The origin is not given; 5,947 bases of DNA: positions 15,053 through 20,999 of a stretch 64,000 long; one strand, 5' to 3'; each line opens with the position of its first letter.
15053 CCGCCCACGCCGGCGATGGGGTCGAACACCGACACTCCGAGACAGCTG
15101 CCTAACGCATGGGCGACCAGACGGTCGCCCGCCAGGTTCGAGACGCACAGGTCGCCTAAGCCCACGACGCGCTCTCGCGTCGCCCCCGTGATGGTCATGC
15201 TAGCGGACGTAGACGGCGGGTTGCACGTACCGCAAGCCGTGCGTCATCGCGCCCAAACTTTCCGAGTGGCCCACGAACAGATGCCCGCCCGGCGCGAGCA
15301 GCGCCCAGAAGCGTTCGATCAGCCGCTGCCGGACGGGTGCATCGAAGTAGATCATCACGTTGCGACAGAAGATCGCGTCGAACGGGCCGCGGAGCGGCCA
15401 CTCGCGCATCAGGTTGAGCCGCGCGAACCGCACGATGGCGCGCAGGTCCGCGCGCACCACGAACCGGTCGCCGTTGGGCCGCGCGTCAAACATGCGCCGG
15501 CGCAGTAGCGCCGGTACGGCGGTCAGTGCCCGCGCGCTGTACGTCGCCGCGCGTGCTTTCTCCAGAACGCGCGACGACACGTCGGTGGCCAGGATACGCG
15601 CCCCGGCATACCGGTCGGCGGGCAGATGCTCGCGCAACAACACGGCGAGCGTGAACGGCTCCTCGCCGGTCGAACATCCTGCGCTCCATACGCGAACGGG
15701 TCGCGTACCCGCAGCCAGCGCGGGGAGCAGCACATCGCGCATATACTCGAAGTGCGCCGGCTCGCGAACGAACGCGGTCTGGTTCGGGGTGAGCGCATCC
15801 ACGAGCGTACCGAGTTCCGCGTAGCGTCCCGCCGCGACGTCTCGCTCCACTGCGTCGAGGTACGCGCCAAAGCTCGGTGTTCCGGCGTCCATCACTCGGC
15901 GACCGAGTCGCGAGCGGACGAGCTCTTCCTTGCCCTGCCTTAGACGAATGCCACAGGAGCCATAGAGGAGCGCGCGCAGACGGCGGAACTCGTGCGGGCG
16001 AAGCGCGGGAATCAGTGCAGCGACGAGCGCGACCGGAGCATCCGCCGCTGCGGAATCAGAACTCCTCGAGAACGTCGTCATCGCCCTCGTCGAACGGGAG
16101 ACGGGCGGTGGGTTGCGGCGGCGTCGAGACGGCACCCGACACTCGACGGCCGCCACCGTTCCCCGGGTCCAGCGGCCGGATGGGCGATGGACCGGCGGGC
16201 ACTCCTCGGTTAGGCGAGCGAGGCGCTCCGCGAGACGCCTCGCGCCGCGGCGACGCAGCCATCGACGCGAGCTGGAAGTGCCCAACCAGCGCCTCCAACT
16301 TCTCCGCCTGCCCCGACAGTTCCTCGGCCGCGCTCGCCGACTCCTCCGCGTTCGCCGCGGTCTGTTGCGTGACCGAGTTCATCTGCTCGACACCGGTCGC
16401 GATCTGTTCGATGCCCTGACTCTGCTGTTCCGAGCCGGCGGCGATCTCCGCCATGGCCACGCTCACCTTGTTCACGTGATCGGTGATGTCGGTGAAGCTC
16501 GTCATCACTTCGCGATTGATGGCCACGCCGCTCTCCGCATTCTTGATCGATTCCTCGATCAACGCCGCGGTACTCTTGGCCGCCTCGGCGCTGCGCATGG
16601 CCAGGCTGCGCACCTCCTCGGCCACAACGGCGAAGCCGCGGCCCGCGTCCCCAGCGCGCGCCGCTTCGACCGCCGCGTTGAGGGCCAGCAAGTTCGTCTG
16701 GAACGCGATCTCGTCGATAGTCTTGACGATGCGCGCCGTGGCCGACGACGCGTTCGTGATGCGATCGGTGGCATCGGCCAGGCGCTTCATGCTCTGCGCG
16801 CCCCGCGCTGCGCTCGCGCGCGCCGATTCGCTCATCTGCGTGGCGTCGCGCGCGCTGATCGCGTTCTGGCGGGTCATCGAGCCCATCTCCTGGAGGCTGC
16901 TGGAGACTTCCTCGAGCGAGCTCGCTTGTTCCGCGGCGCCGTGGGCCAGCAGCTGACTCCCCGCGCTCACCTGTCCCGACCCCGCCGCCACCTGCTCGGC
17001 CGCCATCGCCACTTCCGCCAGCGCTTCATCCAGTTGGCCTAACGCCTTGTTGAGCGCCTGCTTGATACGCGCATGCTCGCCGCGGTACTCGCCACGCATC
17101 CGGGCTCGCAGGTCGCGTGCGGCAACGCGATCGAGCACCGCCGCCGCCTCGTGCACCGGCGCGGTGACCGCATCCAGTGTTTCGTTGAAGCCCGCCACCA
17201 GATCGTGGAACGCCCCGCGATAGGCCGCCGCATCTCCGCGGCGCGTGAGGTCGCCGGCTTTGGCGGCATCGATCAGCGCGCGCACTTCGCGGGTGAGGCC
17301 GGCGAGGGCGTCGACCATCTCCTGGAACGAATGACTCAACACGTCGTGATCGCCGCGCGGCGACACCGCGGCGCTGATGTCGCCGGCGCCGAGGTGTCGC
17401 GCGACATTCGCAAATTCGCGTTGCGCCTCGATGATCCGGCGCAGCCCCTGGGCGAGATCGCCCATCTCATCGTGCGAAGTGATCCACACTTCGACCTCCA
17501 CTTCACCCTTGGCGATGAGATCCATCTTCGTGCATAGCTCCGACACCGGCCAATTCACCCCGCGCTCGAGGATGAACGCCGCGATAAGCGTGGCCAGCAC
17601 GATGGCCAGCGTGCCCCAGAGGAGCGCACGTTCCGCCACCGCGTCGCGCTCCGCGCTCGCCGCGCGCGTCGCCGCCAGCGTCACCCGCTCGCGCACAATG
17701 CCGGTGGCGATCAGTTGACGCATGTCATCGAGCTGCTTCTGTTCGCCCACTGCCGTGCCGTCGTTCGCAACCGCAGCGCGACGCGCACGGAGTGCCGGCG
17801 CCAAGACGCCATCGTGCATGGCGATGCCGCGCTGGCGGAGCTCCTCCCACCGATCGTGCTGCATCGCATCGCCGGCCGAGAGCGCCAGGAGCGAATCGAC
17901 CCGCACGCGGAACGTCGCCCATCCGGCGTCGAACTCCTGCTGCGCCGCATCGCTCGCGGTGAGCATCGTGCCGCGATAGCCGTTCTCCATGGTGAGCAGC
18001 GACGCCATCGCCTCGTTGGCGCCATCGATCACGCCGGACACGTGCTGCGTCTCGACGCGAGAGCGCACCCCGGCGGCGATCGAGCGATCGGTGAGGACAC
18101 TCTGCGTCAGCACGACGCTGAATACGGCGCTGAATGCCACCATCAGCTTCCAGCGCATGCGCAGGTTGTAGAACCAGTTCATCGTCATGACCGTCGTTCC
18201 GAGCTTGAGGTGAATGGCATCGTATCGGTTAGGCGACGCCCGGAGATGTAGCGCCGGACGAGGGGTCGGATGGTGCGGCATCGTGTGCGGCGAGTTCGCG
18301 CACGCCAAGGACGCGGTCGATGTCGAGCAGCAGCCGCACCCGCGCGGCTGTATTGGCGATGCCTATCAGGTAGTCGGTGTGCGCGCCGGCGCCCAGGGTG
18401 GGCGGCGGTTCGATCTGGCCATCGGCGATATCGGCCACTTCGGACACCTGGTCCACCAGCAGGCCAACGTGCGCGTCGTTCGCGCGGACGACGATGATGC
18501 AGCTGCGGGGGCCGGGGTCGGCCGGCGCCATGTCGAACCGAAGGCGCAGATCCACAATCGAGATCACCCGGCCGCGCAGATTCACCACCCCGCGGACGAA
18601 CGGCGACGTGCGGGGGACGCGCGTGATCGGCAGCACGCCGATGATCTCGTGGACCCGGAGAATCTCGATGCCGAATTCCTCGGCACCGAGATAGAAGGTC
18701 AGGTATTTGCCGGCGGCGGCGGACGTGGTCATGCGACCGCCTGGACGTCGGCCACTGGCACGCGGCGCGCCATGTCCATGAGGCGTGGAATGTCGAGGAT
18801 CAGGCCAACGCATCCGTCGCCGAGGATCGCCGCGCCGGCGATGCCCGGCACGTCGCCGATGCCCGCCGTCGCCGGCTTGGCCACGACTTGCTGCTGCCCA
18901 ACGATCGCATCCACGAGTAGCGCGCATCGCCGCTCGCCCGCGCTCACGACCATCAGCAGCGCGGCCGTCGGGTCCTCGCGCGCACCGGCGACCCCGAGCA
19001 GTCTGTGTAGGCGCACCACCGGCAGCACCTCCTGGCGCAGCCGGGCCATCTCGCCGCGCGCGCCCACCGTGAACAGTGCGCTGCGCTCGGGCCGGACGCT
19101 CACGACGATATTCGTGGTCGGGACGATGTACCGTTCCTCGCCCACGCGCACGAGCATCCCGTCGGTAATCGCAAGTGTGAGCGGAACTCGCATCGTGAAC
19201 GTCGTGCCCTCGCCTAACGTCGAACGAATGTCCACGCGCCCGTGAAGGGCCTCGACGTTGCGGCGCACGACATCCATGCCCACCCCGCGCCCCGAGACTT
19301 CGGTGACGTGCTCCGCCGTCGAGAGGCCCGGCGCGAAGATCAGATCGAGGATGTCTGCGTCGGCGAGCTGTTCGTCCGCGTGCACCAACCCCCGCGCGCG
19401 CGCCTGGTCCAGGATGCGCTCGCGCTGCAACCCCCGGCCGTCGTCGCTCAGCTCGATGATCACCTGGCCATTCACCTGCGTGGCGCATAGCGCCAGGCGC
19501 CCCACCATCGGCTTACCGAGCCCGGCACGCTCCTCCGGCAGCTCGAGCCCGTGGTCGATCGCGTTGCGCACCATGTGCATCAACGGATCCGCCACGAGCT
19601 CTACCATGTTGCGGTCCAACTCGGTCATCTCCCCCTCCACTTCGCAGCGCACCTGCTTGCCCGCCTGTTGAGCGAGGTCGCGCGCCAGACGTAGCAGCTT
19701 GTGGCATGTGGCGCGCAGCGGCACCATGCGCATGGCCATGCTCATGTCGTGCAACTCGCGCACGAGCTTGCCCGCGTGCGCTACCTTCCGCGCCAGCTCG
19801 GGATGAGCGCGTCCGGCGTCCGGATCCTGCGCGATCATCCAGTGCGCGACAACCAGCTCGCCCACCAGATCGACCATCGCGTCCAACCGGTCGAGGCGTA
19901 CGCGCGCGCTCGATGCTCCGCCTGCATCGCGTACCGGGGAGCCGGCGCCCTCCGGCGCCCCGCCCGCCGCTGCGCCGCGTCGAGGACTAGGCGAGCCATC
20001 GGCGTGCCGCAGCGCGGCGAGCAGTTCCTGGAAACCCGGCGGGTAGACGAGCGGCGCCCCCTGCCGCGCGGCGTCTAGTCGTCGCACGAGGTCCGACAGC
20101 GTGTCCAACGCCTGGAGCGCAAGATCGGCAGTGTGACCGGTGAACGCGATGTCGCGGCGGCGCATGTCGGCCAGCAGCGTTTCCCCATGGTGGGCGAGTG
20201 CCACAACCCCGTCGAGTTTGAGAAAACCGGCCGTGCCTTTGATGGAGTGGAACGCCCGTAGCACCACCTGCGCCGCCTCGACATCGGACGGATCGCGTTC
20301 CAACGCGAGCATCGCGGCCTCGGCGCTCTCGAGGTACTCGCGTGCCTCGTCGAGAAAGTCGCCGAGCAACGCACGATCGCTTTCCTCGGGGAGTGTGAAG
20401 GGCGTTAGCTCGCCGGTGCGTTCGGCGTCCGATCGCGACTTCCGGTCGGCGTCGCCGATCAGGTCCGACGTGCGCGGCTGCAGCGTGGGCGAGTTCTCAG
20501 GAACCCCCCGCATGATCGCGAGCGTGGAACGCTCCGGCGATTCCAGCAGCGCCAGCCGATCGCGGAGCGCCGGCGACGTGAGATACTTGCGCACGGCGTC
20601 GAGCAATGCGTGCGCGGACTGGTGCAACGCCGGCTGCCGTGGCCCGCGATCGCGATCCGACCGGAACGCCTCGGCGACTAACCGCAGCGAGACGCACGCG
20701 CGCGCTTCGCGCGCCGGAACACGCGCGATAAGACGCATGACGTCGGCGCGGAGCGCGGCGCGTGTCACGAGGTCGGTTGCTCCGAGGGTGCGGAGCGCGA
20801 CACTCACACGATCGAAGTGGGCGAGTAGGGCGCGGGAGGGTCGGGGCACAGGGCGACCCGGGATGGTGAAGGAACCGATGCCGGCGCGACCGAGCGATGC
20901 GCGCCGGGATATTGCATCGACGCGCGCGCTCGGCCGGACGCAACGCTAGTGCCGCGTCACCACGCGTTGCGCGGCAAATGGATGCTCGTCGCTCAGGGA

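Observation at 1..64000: Hyper-abundant heptamer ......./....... at about 1 per kb, in all usable reading frames, forcing rare codons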

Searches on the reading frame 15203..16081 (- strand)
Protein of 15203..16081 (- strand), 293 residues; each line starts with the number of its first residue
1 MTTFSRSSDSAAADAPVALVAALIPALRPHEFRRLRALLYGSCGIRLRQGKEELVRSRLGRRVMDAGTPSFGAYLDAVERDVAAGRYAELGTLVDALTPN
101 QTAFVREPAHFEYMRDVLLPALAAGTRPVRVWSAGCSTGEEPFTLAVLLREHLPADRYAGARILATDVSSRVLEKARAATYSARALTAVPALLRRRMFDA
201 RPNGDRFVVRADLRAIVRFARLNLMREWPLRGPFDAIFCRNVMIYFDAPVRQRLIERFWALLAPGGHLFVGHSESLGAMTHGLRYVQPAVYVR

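Call 13: search_protein_families(library=pfam, proteins=[window:15203-16081:-], max_evalue=0.00001)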
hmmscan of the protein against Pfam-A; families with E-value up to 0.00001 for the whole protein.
window:15203-16081:- (293 aa): 5 families
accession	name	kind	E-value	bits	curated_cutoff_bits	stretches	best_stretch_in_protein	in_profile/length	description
PF01739.24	CheR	-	4.2e-58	196.5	27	1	100-287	1-190/195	CheR methyltransferase, SAM binding domain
PF03705.20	CheR_N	-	1.8e-13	50.4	27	1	31-81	2-52/53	CheR methyltransferase, all-alpha domain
PF08242.18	Methyltransf_12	-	3.6e-08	34.5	30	1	134-268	3-98/98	Methyltransferase domain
PF13649.12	Methyltransf_25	-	9.4e-07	29.9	27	0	217-266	48-97/97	Methyltransferase domain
PF13489.12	Methyltransf_23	-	6.1e-06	26.5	27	0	111-270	6-116/164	Methyltransferase domain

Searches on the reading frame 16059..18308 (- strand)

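Call 13: search_protein_families(library=pfam, proteins=[window:16059-18308:-], max_evalue=0.00001)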
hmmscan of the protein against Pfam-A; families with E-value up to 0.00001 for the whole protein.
window:16059-18308:- (750 aa): 3 families
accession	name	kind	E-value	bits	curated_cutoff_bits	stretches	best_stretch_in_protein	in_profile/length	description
PF00015.26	MCPsignal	-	1.1e-42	146.2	34.6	1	491-647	2-172/172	Methyl-accepting chemotaxis protein (MCP) signalling domain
PF18947.5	HAMP_2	-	5.3e-19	68.4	24.3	1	363-422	2-61/67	HAMP domain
PF05227.19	CHASE3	-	5.9e-10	39.6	28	1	86-214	4-135/138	CHASE3 domain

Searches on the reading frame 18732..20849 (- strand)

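Call 13: search_protein_families(library=pfam, proteins=[window:18732-20849:-], max_evalue=0.00001)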
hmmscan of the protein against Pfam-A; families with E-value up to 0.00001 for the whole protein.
window:18732-20849:- (706 aa): 4 families
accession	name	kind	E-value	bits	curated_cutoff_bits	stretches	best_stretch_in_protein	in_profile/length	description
PF01584.24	CheW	-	4.5e-24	85.1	23.5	1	564-693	2-136/138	CheW-like domain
PF02518.31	HATPase_c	-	3.5e-15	56.8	26.4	1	420-558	3-110/111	Histidine kinase-, DNA gyrase B-, and HSP90-like ATPase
PF02895.20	H-kinase_dim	-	3.6e-11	43.8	23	1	314-373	3-68/68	Signal transducing histidine kinase, homodimeric domain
PF01627.28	Hpt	-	1.2e-10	41.9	24.6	1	161-253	2-76/84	Hpt domain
